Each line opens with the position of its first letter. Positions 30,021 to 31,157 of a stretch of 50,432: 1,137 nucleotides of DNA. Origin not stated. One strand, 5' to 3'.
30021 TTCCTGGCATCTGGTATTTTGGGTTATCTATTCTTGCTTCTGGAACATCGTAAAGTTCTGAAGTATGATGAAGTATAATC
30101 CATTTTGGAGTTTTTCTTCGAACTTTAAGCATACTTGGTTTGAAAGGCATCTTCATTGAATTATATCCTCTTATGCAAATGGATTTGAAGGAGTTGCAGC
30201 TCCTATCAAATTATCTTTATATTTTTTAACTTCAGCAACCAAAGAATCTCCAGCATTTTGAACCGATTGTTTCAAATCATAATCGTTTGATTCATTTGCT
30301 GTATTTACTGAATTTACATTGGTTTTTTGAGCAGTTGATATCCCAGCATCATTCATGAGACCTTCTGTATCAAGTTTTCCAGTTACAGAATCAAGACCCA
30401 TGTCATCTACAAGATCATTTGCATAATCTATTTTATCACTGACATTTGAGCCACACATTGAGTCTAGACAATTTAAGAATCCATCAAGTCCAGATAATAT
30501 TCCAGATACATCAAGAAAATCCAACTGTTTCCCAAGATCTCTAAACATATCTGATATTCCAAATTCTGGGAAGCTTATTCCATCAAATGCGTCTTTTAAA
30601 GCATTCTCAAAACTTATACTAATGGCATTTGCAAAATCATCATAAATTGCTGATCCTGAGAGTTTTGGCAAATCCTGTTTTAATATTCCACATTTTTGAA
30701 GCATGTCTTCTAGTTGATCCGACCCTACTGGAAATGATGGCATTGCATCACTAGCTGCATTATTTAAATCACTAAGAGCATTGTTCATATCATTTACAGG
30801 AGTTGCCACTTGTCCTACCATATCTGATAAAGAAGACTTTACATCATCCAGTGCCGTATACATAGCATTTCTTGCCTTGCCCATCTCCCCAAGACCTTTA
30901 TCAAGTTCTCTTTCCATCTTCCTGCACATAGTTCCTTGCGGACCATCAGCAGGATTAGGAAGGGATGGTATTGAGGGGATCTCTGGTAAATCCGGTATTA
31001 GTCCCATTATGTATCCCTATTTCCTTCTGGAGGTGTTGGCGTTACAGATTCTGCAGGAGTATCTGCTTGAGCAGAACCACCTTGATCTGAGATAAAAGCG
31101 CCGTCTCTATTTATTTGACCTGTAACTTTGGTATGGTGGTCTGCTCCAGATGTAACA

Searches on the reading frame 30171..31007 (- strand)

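Call 11: search_protein_families(library=phrogs, proteins=[window:30171-31007:-], max_evalue=0.001)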
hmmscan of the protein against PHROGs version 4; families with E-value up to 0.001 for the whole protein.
window:30171-31007:- (278 aa): 0 families

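Call 22: search_protein_families(library=pfam, proteins=[window:30171-31007:-], max_evalue=0.01)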
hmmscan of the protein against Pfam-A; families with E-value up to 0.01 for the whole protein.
window:30171-31007:- (278 aa): 1 family
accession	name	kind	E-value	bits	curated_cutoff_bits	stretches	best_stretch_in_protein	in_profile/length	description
PF22638.1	FlgK_D1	-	0.0064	16.5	28.6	0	44-87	51-94/233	Flagellar hook-associated protein FlgK helical domain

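Call 51: search_protein_families(library=ncbifam, proteins=[window:30171-31007:-], max_evalue=0.01)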
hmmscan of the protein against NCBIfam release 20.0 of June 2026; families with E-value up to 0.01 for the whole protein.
window:30171-31007:- (278 aa): 1 family
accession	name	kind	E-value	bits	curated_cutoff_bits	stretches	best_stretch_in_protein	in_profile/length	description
NF052504.1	sll1863_fam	domain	0.00096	19.3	35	0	29-104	7-82/93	sll1863 family stress response protein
